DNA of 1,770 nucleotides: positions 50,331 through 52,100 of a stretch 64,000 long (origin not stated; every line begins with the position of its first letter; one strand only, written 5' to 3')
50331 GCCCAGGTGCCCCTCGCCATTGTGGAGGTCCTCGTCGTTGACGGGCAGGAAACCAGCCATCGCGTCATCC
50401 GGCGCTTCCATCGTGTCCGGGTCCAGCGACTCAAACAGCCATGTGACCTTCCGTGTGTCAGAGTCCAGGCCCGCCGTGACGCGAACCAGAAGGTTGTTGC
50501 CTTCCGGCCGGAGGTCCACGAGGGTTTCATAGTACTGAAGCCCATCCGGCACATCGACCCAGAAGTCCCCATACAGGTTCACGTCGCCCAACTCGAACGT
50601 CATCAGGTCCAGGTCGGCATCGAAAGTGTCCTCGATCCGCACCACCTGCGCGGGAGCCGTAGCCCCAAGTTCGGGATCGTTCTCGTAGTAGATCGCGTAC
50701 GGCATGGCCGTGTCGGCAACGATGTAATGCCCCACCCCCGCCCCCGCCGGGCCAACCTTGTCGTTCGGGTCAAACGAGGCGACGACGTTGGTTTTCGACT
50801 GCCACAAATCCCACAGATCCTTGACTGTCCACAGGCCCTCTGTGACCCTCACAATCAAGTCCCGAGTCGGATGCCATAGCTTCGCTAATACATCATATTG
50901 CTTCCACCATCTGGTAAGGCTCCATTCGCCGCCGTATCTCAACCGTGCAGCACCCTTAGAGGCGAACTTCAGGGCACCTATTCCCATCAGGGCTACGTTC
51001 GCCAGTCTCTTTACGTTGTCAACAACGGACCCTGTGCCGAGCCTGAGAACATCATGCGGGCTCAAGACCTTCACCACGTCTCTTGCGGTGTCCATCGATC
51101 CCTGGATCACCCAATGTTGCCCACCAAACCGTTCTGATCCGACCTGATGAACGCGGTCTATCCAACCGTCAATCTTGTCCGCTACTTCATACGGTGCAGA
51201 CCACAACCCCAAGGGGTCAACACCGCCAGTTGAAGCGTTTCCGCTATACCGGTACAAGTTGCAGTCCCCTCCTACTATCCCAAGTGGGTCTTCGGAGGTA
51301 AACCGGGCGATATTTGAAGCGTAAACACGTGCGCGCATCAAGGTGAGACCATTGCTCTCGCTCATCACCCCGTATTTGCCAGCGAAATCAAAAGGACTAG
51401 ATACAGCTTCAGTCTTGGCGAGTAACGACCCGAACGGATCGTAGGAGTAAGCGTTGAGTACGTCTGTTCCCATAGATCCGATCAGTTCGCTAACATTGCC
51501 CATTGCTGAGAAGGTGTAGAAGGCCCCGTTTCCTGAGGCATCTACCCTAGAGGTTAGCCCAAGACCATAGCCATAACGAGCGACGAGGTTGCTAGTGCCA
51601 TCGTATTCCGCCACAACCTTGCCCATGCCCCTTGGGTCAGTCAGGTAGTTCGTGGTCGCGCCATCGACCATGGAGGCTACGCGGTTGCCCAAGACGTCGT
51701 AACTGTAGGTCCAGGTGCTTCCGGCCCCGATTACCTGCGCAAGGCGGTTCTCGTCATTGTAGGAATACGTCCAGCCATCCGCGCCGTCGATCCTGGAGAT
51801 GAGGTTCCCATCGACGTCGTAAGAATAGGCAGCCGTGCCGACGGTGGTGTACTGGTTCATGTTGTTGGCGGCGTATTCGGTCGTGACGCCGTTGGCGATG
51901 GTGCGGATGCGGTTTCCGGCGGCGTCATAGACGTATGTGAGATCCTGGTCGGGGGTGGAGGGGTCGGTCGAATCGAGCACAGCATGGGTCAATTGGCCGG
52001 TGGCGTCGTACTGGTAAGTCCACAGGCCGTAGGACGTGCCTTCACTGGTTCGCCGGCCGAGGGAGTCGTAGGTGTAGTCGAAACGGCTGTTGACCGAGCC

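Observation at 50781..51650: Low-GC cassette exactly at the RHS core / post-core junction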

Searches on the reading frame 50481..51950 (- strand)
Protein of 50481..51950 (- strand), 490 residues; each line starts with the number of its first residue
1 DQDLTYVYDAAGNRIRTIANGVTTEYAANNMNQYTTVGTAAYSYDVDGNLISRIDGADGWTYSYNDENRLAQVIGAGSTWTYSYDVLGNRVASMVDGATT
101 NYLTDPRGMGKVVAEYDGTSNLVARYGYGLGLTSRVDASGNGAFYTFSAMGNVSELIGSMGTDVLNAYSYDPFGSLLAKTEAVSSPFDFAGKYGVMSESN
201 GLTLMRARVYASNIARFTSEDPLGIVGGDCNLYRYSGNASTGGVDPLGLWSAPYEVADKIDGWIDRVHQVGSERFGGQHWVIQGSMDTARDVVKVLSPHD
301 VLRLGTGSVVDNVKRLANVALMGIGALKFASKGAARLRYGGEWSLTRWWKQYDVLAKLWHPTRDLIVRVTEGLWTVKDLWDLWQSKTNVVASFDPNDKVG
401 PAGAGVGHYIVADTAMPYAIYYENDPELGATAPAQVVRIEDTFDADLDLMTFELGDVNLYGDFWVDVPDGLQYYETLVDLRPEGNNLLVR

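Call 9: find_homologous_proteins(query=window:50481-51950:-)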
Query window:50481-51950:- (490 aa): 527 proteins with E <= 0.001 among 8000 candidates; the best 120 are listed.
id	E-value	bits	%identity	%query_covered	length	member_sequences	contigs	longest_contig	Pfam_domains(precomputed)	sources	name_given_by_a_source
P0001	8.4e-95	337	54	51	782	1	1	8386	PF05593.20,PF24595.2,PF25023.2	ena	-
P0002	3.5e-91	325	49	56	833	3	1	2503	PF05593.20,PF24595.2,PF25023.2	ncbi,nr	ncbi:MAG: hypothetical protein O4965_23915, partial [Trichodesmium sp. St19_bin1]|nr:hypothetical pr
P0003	1.2e-88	316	40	97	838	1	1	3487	PF01839.30,PF05593.20,PF13517.13,PF24595.2,PF25023.2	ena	-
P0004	1.8e-87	312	40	93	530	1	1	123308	PF05593.20,PF24595.2,PF25023.2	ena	-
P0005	2.1e-87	312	39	98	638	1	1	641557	PF05593.20,PF24595.2,PF25023.2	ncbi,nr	ncbi:hypothetical protein IQ225_01400, partial [Synechocystis salina LEGE 06155]|nr:hypothetical pro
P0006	1.2e-82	297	37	100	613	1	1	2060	PF05593.20,PF24595.2,PF25023.2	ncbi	-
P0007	1.1e-81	293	53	51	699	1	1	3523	PF05593.20,PF25023.2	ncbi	ncbi:MAG: RHS repeat-associated core domain-containing protein [Cyanobacteria bacterium P01_A01_bin.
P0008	8.8e-79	284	53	46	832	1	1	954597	PF05593.20,PF25023.2,PF20148.5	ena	-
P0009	3.4e-77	279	49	57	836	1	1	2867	PF05593.20,PF25023.2,PF26745.1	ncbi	ncbi:RHS repeat protein, partial [Romeria aff. gracilis LEGE 07310]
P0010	5.7e-77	278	48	51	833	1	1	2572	PF05593.20,PF24595.2,PF25023.2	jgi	-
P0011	9.7e-76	274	53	51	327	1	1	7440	PF05593.20,PF25023.2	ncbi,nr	ncbi:MAG: RHS repeat-associated core domain-containing protein [Synechococcales bacterium]|nr:RHS re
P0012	1.3e-75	273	51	51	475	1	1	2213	PF05593.20,PF24595.2,PF25023.2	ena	-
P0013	3.6e-75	272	56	51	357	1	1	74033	PF05593.20,PF25023.2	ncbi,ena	-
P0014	6.0e-75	271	51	52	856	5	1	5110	PF05593.20,PF25023.2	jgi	jgi:RHS repeat-associated protein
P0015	1.2e-73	267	46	51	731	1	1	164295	PF05593.20,PF25023.2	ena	-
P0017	7.7e-71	258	37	99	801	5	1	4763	PF00404.25,PF05593.20,PF24595.2,PF25023.2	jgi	jgi:RHS repeat-associated protein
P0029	4.4e-54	202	33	91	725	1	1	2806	PF05593.20,PF24595.2,PF25023.2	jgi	jgi:RHS repeat-associated protein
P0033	8.8e-51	191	40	51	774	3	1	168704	PF05593.20,PF24595.2,PF25023.2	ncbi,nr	ncbi:MAG: hypothetical protein IPK39_07295 [Sulfuritalea sp.]|nr:hypothetical protein [Sulfuritalea 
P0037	6.4e-48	182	34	80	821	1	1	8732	PF24595.2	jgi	jgi:RHS repeat-associated protein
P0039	3.8e-45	173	31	99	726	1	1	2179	PF05593.20,PF24595.2,PF25023.2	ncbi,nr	ncbi:MAG TPA: RHS repeat-associated core domain-containing protein, partial [Pirellulaceae bacterium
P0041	5.4e-43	166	76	21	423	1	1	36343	PF24595.2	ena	-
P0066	2.9e-30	124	66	18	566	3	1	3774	PF04151.22,PF07705.18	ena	-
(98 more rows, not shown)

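Call 18: find_encoding_contigs(protein=P0033, flank=6000, max_places=2)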
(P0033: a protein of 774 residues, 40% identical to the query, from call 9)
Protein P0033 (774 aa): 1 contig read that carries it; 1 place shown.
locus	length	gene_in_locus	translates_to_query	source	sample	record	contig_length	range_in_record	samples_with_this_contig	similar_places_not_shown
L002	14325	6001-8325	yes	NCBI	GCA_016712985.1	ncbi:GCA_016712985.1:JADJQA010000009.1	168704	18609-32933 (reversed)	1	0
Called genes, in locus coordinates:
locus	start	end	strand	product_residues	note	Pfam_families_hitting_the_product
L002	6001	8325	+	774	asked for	PF05593:RHS_repeat (faint), PF25023:TEN_YD-shell, PF24595:DUF7619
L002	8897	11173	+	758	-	PF17892:Cadherin_5 (weak), PF17803:Cadherin_4, PF17892:Cadherin_5, PF17963:Big_9, PF17803:Cadherin_4, PF17892:Cadherin_5, PF17963:Big_9, PF00963:Cohesin, +1 more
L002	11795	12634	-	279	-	PF25917:BSH_RND (weak), PF25973:BSH_CzcB, PF25876:HH_MFP_RND (weak), PF25954:Beta-barrel_RND_2 (weak)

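Call 19: find_encoding_contigs(protein=P0037, flank=6000, max_places=2)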
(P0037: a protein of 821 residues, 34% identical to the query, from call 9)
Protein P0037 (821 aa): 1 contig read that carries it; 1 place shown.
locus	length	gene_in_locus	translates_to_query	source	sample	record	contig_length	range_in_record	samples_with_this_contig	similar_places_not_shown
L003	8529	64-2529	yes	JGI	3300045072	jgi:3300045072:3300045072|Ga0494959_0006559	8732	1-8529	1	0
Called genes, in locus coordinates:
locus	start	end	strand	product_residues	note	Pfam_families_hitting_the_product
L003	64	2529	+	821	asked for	PF24595:DUF7619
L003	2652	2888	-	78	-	PF10049:DUF2283 (weak)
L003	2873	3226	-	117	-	-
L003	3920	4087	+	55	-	-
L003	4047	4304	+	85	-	-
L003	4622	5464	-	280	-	PF01171:ATP_bind_3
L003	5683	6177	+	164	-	PF01451:LMWPc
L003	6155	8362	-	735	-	PF00136:DNA_pol_B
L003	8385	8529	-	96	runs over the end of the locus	PF26485:DUF8156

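Call 34: find_encoding_contigs(protein=P0041, flank=10000, max_places=2)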
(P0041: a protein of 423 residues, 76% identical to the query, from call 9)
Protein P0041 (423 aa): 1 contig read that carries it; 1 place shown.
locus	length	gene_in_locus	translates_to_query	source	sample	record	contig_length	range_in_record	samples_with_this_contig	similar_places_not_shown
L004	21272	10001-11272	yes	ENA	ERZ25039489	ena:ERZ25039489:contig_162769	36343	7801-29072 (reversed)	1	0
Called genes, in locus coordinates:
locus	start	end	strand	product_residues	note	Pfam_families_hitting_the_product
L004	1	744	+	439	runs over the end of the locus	PF07705:CARDB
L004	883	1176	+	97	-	-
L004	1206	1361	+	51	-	-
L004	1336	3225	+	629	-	PF07705:CARDB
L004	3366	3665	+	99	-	-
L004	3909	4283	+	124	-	PF07705:CARDB (faint)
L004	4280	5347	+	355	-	PF08309:LVIVD (faint)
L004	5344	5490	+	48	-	-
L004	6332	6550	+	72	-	PF08309:LVIVD (weak)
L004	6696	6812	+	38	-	-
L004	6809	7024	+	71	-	-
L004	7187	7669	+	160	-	-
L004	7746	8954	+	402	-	-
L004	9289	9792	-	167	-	-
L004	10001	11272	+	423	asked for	PF24595:DUF7619 (weak)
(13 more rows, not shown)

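Call 35: find_encoding_contigs(protein=P0066, flank=10000, max_places=3)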
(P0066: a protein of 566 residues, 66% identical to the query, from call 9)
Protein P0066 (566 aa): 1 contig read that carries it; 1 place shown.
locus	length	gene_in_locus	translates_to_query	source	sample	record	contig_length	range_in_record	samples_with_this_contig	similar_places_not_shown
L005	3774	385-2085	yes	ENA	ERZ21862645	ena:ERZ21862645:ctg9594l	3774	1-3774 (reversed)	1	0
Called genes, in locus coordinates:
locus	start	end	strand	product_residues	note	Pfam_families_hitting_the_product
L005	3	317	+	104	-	?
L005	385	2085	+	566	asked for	PF07705:CARDB (faint), PF04151:PPC (weak)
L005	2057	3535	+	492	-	PF24595:DUF7619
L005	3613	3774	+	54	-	?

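Call 52: find_encoding_contigs(protein=P0039, flank=3000, max_places=1)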
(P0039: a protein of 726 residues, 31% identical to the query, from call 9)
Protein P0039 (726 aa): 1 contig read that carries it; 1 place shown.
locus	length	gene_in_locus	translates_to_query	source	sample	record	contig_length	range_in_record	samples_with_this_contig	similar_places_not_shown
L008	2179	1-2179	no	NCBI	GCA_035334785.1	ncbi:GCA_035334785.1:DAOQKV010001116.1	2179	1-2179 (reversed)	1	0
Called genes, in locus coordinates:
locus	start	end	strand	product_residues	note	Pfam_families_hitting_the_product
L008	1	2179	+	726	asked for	PF05593:RHS_repeat (faint), PF25023:TEN_YD-shell, PF24595:DUF7619 (weak)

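Call 53: find_encoding_contigs(protein=P0029, flank=3000, max_places=1)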
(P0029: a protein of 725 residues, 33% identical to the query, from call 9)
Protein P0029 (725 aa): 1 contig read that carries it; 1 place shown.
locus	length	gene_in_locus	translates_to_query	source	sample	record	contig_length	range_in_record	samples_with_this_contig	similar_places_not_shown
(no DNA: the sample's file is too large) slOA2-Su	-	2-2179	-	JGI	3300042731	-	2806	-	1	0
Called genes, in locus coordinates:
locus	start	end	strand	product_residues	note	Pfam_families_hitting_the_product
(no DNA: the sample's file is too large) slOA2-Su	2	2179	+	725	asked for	PF25023:TEN_YD-shell, PF05593:RHS_repeat (weak), PF24595:DUF7619 (weak)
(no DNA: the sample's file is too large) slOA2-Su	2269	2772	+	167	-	PF01980:TrmO_N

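Call 54: find_encoding_contigs(protein=P0017, flank=3000, max_places=1)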
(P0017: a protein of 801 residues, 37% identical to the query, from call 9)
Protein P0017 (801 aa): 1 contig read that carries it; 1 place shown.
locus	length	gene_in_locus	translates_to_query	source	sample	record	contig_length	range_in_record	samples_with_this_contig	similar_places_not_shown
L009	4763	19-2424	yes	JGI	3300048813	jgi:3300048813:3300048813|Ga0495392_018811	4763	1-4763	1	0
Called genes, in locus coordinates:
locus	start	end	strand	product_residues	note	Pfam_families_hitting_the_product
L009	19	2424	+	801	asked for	PF25023:TEN_YD-shell, PF05593:RHS_repeat, PF24595:DUF7619, PF00404:Dockerin_1 (weak)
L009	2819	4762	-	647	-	?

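Call 55: find_encoding_contigs(protein=P0003, flank=3000, max_places=1)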
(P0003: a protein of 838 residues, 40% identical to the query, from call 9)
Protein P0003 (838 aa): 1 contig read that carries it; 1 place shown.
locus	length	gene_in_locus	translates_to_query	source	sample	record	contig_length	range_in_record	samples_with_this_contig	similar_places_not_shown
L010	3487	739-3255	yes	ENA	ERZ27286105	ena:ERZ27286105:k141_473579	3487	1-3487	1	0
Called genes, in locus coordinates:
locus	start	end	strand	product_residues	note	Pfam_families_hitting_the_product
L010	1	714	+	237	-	?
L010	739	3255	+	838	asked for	PF25023:TEN_YD-shell, PF05593:RHS_repeat, PF24595:DUF7619, PF13517:FG-GAP_3, PF01839:FG-GAP (weak)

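Call 83: find_encoding_contigs(protein=P0001, flank=8000, max_places=1)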
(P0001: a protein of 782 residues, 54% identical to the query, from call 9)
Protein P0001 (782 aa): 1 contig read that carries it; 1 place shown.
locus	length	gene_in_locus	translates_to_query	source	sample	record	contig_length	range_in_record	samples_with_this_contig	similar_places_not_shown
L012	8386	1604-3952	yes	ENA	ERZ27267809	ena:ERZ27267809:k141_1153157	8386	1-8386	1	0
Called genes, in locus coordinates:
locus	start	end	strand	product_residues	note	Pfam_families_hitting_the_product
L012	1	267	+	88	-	?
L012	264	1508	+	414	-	PF20148:DUF6531 (weak), PF25023:TEN_YD-shell (weak), PF05593:RHS_repeat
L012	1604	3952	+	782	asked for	PF25023:TEN_YD-shell, PF05593:RHS_repeat (weak), PF25023:TEN_YD-shell, PF05593:RHS_repeat (weak), PF24595:DUF7619 (weak)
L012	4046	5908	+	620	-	PF17803:Cadherin_4, PF17892:Cadherin_5, PF17963:Big_9, PF17803:Cadherin_4, PF17892:Cadherin_5, PF17963:Big_9, PF17803:Cadherin_4, PF17892:Cadherin_5, +2 more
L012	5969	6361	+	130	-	-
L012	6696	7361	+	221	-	PF07589:PEP_exosort_dom (weak)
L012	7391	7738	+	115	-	PF11950:DUF3467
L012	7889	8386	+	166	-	?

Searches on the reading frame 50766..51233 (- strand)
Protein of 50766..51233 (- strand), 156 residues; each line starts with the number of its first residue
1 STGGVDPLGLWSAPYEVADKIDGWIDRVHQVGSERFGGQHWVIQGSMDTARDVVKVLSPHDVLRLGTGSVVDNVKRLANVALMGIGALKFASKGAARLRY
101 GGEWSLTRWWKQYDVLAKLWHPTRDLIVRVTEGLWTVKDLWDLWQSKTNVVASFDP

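Call 7: search_protein_families(library=pfam, proteins=[window:50781-51203:-], max_evalue=10)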
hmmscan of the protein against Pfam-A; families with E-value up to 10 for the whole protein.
window:50781-51203:- (141 aa): 0 families

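Call 8: search_protein_families(library=ncbifam, proteins=[window:50781-51203:-], max_evalue=0.1)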
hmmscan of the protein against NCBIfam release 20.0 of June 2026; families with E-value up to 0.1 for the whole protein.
window:50781-51203:- (141 aa): 1 family
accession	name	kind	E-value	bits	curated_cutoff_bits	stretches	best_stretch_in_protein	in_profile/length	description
NF001784.0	PRK00517.2-1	equivalog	0.077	12.5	244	1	26-72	128-177/290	50S ribosomal protein L11 methyltransferase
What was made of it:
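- Checked: There are 140 aa between DPLGL and SFDPNDK, with no Pfam or NCBIfam hit (calls 7, 8).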

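Call 21: search_protein_representatives(protein=window:50781-51203:-)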
Query: 141 residues. Proteins with E-value up to 0.001 (for the whole library): 2; up to 1e-10: 0; up to 1e-30: 0. The best 2 are listed.
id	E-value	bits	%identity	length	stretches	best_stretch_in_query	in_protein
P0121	3.2e-07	46.7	35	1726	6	19-44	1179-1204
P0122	6.1e-04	36.0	36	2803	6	11-50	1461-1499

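Call 23: search_protein_families(library=pfam, proteins=[P0121, P0122], max_evalue=0.001)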
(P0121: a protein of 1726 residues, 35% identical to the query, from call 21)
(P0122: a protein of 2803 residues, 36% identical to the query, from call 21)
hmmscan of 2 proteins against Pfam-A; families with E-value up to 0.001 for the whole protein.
P0121 (1726 aa): 1 family
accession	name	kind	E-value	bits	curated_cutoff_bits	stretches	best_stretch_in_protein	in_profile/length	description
PF03406.18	Phage_fiber_2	-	0.00011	22.2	22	1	390-419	1-30/42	Phage tail fibre repeat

P0122 (2803 aa): 0 families

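Call 30: predict_structure(protein=window:50766-51233:-)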
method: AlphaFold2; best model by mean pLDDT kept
length: 156 residues; sequences in the alignment: 1
mean_pLDDT: 52.3   pTM: 0.41
mean pLDDT of the five models: 52.3, 49.4, 41.8, 39.1, 34.1
residues with pLDDT >= 90: 0; 70-90: 4; 50-70: 81; < 50: 71
segments of 3 or more residues with pLDDT < 50: 1-5, 40-42, 88-101, 108-110, 112-114, 116-141, 144-156
pLDDT, mean of each block of 10 residues (from residue 1): 49 65 67 56 55 58 64 61 51 45 48 47 44 46 45 29
secondary structure, 60 per line:
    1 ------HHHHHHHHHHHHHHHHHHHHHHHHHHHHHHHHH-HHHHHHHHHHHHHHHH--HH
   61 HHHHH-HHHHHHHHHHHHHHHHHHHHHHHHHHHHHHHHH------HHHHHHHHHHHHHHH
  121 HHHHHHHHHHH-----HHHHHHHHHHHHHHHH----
elements in order: H7-39 H41-56 H59-65 H67-99 H106-131 H137-152

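Call 58: search_protein_families(library=pfam, proteins=[window:50775-51203:-], max_evalue=1)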
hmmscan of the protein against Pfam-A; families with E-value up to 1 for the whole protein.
seq(143 aa): 0 families

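Call 88: search_solved_structures(query=window:50784-51203:-, max_evalue=10)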
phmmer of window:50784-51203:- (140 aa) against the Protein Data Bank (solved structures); distinct sequences matched with E-value up to 10: 2.
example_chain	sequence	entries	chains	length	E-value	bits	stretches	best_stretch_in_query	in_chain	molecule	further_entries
7cjy_A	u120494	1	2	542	0.19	14.9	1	95-128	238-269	(-)-drimenol synthase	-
9we3_A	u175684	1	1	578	0.21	14.8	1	95-128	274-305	(-)-drimenol synthase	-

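Call 90: fold_search(model_id=the predicted structure, library=pdb)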
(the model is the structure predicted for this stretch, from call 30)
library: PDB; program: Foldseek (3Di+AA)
matches with E <= 10: 137; with E <= 0.001: 0
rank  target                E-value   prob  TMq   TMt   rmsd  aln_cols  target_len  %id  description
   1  3sog                  4.2e-01  0.38  0.33  0.27  25.7       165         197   10  Crystal structure of the BAR domain of human Amphiphysin, isoform 1 (released 2011-07-13)
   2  3caz_B                4.2e-01  0.18  0.23  0.17  25.8       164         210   12  Crystal structure of a BAR protein from Galdieria sulphuraria (released 2008-03-04)
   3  1i4d_B                5.2e-01  0.15  0.23  0.20  22.8       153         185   12  CRYSTAL STRUCTURE ANALYSIS OF RAC1-GDP COMPLEXED WITH ARFAPTIN (P21) (released 2001-05-16)
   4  1i4d_A                7.1e-01  0.13  0.24  0.21  23.6       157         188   12  CRYSTAL STRUCTURE ANALYSIS OF RAC1-GDP COMPLEXED WITH ARFAPTIN (P21) (released 2001-05-16)
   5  9k80_A                7.5e-01  0.69  0.44  0.31   6.3       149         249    7  Cryo-EM structure of designed zinc-induced filament Fiber-n6-Zn1-HEHE-5 (released 2025-10-29)
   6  5cwo_A                7.9e-01  0.41  0.32  0.26   6.6       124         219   15  Crystal structure of de novo designed helical repeat protein DHR76 (released 2015-12-16)
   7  3plt_C                7.9e-01  0.35  0.36  0.27  22.8       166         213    9  Crystal structure of Lsp1 from Saccharomyces cerevisiae (released 2011-06-22)
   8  3plt_B                8.8e-01  0.21  0.31  0.25  22.4       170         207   12  Crystal structure of Lsp1 from Saccharomyces cerevisiae (released 2011-06-22)
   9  7tcd                  9.3e-01  0.69  0.40  0.18   5.6       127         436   20  LOV2-DARPIN fusion: D13 (released 2023-07-05)
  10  4i1q_A                9.3e-01  0.33  0.37  0.30  26.6       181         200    6  Crystal Structure of hBRAP1 N-BAR domain (released 2013-02-06)
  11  1i4t_B                9.8e-01  0.13  0.27  0.25  21.7       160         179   11  CRYSTAL STRUCTURE ANALYSIS OF RAC1-GMPPNP IN COMPLEX WITH ARFAPTIN (released 2001-05-16)
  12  8qb8_A                1.2e+00  0.12  0.23  0.16  22.7       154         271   14  Lsp1 in native eisosome lattice bound to plasma membrane microdomain (released 2024-07-24)
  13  4hks_A                1.3e+00  0.30  0.38  0.36  15.3       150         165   11  Calcium release-activated calcium (CRAC) channel ORAI, K163W mutant (released 2012-11-28)
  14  3ok8_A                1.5e+00  0.35  0.42  0.31  28.9       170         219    8  I-BAR OF PinkBAR (released 2011-07-13)
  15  9uhd                  1.5e+00  0.30  0.39  0.29  28.2       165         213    9  Structure of FAM92A BAR domain (released 2025-07-16)
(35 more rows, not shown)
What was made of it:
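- Tried and rejected: This is uninformative (calls 30, 90).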
